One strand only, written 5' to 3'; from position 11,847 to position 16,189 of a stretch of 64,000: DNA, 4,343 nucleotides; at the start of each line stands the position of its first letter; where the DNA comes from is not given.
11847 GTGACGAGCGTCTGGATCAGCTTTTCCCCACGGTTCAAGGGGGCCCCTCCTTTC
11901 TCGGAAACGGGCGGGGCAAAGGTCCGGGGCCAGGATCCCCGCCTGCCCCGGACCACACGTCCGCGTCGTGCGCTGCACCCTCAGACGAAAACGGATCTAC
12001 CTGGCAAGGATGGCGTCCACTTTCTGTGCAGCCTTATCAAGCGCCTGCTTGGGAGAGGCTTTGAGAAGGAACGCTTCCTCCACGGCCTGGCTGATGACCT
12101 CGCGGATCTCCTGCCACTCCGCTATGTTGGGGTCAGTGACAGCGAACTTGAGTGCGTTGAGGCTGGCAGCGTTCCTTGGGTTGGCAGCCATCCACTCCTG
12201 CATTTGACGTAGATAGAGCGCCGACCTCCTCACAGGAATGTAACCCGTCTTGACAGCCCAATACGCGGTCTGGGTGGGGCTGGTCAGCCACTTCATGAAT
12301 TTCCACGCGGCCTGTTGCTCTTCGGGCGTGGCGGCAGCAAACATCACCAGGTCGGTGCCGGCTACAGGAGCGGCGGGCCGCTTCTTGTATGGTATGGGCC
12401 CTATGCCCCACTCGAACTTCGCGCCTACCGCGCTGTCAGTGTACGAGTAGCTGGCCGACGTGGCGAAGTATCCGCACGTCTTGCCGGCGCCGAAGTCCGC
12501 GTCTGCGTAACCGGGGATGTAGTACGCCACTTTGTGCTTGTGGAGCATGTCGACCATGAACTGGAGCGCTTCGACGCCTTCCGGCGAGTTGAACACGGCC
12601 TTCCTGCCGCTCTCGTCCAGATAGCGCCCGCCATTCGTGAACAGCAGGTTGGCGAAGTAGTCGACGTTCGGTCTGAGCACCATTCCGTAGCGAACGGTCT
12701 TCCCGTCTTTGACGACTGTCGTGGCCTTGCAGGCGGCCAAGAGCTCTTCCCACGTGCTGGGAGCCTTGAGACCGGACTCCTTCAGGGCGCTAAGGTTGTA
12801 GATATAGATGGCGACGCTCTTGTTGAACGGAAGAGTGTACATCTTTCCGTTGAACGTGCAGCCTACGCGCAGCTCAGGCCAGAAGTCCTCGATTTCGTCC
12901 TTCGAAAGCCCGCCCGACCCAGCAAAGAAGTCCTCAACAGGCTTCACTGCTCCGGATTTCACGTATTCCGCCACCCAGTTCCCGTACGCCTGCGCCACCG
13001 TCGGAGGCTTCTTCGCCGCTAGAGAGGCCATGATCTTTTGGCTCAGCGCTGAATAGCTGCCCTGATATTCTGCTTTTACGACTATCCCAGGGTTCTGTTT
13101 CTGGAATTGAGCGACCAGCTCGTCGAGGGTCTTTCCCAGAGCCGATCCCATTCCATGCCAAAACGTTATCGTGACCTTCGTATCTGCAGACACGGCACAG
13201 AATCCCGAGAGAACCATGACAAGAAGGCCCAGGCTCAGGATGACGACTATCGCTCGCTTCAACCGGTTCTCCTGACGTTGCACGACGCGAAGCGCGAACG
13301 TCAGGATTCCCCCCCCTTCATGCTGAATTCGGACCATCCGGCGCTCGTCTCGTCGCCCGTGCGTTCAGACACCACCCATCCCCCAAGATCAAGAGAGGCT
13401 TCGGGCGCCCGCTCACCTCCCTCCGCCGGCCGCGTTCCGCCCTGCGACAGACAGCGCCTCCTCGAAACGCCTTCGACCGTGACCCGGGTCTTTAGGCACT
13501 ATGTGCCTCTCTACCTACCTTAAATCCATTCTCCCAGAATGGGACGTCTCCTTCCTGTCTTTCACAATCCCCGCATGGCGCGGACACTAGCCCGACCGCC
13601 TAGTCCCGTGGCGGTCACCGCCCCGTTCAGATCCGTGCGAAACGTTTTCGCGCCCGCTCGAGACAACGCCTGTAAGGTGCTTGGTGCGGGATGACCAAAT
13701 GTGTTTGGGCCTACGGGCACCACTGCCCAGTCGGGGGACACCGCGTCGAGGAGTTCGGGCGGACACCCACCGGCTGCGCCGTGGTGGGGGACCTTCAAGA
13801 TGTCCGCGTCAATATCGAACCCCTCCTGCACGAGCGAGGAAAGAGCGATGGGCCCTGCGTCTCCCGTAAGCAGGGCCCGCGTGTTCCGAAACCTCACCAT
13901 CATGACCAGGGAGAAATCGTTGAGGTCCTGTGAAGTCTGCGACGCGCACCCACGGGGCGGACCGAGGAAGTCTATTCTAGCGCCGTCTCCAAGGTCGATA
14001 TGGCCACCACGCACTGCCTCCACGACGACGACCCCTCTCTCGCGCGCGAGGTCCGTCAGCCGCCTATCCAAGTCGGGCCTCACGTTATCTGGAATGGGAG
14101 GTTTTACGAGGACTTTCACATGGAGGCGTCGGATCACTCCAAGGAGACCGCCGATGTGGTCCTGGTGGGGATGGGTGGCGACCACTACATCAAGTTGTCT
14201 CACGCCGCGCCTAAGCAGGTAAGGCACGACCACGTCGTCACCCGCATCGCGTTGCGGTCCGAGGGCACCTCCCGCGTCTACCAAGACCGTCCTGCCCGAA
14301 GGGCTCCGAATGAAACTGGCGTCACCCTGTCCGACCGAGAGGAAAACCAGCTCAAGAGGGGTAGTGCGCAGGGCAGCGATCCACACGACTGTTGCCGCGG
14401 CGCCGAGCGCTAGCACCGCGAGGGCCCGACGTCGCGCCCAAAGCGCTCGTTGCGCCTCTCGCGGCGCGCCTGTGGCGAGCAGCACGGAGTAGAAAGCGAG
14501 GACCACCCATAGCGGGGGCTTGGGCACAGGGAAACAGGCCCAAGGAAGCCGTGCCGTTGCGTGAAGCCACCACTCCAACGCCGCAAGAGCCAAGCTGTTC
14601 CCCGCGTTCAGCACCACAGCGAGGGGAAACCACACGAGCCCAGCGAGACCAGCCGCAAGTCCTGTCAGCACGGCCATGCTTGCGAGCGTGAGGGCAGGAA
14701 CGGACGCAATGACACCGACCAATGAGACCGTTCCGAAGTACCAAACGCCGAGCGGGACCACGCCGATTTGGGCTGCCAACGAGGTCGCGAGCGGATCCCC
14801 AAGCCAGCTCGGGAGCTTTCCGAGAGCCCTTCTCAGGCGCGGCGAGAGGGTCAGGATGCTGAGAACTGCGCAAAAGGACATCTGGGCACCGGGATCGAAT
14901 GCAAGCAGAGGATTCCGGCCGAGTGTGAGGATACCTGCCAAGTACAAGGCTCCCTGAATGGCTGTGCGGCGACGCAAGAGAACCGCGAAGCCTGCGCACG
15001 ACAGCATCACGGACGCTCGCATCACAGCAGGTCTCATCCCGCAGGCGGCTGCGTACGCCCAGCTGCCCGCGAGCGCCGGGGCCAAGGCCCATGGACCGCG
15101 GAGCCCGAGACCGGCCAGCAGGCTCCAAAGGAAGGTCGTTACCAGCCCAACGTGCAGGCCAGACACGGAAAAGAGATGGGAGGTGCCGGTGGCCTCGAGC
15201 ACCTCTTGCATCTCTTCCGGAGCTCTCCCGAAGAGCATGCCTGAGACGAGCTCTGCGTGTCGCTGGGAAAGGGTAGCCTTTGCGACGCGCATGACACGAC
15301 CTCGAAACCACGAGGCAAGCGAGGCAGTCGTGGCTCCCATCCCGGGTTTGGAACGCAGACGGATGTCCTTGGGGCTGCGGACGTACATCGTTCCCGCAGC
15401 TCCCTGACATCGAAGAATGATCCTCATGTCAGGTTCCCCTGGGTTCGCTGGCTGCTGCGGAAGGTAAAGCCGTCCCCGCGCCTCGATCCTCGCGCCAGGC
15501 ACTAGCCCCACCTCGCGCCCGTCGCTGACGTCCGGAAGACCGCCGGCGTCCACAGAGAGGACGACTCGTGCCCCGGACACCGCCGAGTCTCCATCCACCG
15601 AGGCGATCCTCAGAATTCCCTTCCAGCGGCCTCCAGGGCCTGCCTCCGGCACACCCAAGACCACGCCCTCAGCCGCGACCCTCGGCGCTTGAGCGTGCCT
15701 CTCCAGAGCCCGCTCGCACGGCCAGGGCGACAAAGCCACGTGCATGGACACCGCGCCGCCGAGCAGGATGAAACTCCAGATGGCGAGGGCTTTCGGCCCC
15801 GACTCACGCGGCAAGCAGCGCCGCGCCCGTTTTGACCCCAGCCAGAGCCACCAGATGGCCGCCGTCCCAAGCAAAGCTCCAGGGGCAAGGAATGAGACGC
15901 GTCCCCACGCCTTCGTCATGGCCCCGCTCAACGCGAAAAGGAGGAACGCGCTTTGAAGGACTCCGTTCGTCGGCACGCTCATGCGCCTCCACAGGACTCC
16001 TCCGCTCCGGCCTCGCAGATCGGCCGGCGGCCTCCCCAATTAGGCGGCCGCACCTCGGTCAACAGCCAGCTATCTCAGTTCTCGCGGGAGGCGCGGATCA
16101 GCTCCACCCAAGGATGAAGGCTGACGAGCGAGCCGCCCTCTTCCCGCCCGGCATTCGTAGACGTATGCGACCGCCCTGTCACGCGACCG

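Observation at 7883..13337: Sugar-type ABC importer operon carrying a 734-aa secreted PHP/CehA-family multidomain protein between its SBP and permease genes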

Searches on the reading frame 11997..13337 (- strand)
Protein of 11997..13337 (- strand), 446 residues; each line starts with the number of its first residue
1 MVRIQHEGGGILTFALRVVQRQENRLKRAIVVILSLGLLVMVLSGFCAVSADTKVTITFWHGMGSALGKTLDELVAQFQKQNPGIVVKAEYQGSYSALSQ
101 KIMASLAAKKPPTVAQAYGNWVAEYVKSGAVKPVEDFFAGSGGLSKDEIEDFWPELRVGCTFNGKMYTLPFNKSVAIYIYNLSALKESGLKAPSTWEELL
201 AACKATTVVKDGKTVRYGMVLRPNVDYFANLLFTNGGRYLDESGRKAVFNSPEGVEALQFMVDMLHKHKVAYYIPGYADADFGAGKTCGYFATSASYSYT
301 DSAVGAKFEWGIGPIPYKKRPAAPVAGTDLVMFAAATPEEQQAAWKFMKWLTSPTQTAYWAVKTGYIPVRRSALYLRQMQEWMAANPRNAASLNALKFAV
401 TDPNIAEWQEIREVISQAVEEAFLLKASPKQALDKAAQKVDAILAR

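Call 3: search_protein_families(library=pfam, proteins=[window:11997-13337:-], max_evalue=0.01)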
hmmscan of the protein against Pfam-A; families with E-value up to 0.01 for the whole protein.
window:11997-13337:- (446 aa): 2 families
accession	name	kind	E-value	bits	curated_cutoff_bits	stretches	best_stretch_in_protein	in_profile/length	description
PF13416.11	SBP_bac_8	-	2.5e-46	159.1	27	1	73-382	1-274/279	Bacterial extracellular solute-binding protein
PF01547.30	SBP_bac_1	-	1e-37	131.2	26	1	68-357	7-306/307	Bacterial extracellular solute-binding protein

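Call 4: search_protein_families(library=ncbifam, proteins=[window:11997-13337:-], max_evalue=0.01)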
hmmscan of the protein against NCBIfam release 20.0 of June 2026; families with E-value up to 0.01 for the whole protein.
window:11997-13337:- (446 aa): 6 families
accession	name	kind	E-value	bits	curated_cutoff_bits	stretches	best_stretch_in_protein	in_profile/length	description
NF008211.0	PRK10974.1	equivalog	1.8e-42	145.5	411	1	47-446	19-433/439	sn-glycerol-3-phosphate ABC transporter substrate-binding protein UgpB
NF007011.0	PRK09474.1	equivalog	2.9e-12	46.1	291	1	32-440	8-394/396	maltose/maltodextrin ABC transporter substrate-binding protein MalE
TIGR03850.1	bind_CPR_0540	equivalog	2.7e-10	39.5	299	1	52-204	31-189/437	carbohydrate ABC transporter substrate-binding protein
NF053763.1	ABCarbgalBndGanS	equivalog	0.00017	20.5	700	0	384-442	355-413/420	galactooligosaccharide ABC transporter substrate-binding protein GanS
NF045826.1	lipo_P68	equivalog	0.00031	19.3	200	1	39-186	14-174/669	P68 family surface lipoprotein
TIGR03851.1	chitin_NgcE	equivalog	0.00035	19.6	399.65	1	153-206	140-193/450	N-acetylglucosamine/diacetylchitobiose ABC transporter substrate-binding protein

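Call 18: search_solved_structures(query=window:11997-13337:-, max_evalue=0.001)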
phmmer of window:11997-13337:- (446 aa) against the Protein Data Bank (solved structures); distinct sequences matched with E-value up to 0.001: 130 (the best 60 are shown).
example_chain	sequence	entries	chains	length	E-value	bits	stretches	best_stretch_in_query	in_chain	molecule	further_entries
7c14_A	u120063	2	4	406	1.1e-60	209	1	51-443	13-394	Sugar ABC transporter, periplasmic sugar-binding protein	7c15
7c0f_A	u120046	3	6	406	4.1e-60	207.1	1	51-443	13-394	Sugar ABC transporter, periplasmic sugar-binding protein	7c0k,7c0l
7c0x_A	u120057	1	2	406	6.9e-60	206.3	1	51-443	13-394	Sugar ABC transporter, periplasmic sugar-binding protein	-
7c0y_A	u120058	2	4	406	1.2e-59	205.5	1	51-443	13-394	Sugar ABC transporter, periplasmic sugar-binding protein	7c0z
7c0u_A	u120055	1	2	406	1.2e-59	205.5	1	51-443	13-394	Sugar ABC transporter, periplasmic sugar-binding protein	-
7c0o_A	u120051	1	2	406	1.3e-59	205.4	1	51-443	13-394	Sugar ABC transporter, periplasmic sugar-binding protein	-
7c0r_A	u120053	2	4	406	2.4e-59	204.6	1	51-443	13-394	Sugar ABC transporter, periplasmic sugar-binding protein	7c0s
7c0t_A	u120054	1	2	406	6.5e-59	203.1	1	51-443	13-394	Sugar ABC transporter, periplasmic sugar-binding protein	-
7c0v_A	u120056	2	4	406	6.9e-59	203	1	51-443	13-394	Sugar ABC transporter, periplasmic sugar-binding protein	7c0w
7c16_A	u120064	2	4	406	2e-58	201.5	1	51-443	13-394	Sugar ABC transporter, periplasmic sugar-binding protein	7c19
7c1b_A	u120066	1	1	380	1.1e-45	159.6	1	115-443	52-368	Sugar ABC transporter, periplasmic sugar-binding protein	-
6x84_A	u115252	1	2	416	4.4e-37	131.2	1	55-445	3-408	sn-glycerol-3-phosphate-binding periplasmic protein UgpB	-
4aq4_A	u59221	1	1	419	6.9e-37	130.5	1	55-445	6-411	SN-GLYCEROL-3-PHOSPHATE-BINDING PERIPLASMIC PROTEIN UGPB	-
6r1b_B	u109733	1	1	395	6.5e-30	107.6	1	57-401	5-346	Putative Sn-glycerol-3-phosphate-binding lipoprotein UgpB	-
6r1b_A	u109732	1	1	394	6.6e-30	107.5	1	57-401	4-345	Putative Sn-glycerol-3-phosphate-binding lipoprotein UgpB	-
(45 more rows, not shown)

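Call 28: search_solved_structures(query=window:11997-13337:-, max_evalue=1e-36, show_alignments=5)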
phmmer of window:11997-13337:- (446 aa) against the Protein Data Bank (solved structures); distinct sequences matched with E-value up to 1e-36: 13.
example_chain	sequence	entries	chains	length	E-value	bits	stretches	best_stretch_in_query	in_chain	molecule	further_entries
7c14_A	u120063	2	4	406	1.1e-60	209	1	51-443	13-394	Sugar ABC transporter, periplasmic sugar-binding protein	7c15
7c0f_A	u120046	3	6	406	4.1e-60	207.1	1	51-443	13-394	Sugar ABC transporter, periplasmic sugar-binding protein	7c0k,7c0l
7c0x_A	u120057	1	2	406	6.9e-60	206.3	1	51-443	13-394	Sugar ABC transporter, periplasmic sugar-binding protein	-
7c0y_A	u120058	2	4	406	1.2e-59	205.5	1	51-443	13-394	Sugar ABC transporter, periplasmic sugar-binding protein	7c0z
7c0u_A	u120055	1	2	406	1.2e-59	205.5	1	51-443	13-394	Sugar ABC transporter, periplasmic sugar-binding protein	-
7c0o_A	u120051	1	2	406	1.3e-59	205.4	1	51-443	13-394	Sugar ABC transporter, periplasmic sugar-binding protein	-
7c0r_A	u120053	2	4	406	2.4e-59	204.6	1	51-443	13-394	Sugar ABC transporter, periplasmic sugar-binding protein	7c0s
7c0t_A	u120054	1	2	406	6.5e-59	203.1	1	51-443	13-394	Sugar ABC transporter, periplasmic sugar-binding protein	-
7c0v_A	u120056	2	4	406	6.9e-59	203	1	51-443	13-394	Sugar ABC transporter, periplasmic sugar-binding protein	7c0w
7c16_A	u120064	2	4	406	2e-58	201.5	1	51-443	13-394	Sugar ABC transporter, periplasmic sugar-binding protein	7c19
7c1b_A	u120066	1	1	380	1.1e-45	159.6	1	115-443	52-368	Sugar ABC transporter, periplasmic sugar-binding protein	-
6x84_A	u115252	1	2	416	4.4e-37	131.2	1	55-445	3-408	sn-glycerol-3-phosphate-binding periplasmic protein UgpB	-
4aq4_A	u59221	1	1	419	6.9e-37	130.5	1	55-445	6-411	SN-GLYCEROL-3-PHOSPHATE-BINDING PERIPLASMIC PROTEIN UGPB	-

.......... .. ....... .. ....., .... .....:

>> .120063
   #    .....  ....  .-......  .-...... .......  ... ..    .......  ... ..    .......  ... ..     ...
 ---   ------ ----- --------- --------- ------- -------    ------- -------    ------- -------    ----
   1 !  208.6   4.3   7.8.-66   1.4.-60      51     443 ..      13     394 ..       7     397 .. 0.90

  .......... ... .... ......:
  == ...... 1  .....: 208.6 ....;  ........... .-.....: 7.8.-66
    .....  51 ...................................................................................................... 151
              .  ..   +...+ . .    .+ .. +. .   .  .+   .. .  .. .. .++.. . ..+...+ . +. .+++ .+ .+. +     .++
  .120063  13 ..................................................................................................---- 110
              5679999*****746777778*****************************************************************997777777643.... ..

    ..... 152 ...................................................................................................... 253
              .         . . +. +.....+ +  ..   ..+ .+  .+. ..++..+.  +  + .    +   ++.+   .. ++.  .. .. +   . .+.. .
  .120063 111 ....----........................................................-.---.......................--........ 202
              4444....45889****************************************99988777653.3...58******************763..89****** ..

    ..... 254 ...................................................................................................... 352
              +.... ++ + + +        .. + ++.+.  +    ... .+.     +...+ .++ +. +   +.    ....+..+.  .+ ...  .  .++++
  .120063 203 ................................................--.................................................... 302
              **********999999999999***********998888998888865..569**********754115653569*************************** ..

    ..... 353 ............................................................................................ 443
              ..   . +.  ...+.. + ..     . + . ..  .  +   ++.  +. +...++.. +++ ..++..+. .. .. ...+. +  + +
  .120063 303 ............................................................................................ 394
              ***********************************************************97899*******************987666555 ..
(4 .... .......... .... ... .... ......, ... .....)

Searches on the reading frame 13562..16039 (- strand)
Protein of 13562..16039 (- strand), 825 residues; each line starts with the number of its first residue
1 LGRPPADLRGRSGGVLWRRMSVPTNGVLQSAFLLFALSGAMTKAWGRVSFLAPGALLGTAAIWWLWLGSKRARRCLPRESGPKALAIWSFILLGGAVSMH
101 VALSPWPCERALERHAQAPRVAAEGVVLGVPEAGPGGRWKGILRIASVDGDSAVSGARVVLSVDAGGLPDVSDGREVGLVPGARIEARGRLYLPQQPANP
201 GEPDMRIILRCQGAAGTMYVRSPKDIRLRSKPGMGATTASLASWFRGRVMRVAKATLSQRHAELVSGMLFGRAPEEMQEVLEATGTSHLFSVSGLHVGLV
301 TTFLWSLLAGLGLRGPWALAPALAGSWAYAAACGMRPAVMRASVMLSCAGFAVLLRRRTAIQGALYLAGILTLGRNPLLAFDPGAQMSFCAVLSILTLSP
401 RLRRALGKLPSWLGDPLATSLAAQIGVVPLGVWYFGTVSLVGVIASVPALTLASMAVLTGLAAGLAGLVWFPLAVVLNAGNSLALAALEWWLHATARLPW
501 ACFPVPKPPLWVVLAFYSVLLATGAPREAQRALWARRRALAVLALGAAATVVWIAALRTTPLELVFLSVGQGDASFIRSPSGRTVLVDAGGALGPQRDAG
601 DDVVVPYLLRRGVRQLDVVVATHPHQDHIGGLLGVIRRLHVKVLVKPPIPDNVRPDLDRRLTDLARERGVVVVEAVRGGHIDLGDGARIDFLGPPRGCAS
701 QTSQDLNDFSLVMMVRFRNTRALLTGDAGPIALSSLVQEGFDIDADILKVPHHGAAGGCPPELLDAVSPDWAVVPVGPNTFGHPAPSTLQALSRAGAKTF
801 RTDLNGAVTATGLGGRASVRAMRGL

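Call 3: search_protein_families(library=pfam, proteins=[window:13562-16039:-], max_evalue=0.01)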
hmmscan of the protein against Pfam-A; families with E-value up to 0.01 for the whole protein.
window:13562-16039:- (825 aa): 4 families
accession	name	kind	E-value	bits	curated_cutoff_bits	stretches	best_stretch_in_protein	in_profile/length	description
PF03772.21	Competence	-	1.9e-51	175.4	23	1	274-526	10-266/270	Competence protein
PF13567.11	DUF4131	-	1.2e-16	61.2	31.6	1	51-225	8-164/165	Domain of unknown function (DUF4131)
PF00753.33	Lactamase_B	-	1.5e-15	58.1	22.7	1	569-773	3-191/196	Metallo-beta-lactamase superfamily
PF12706.13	Lactamase_B_2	-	2.8e-07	30.8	27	1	583-692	1-108/200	Beta-lactamase superfamily domain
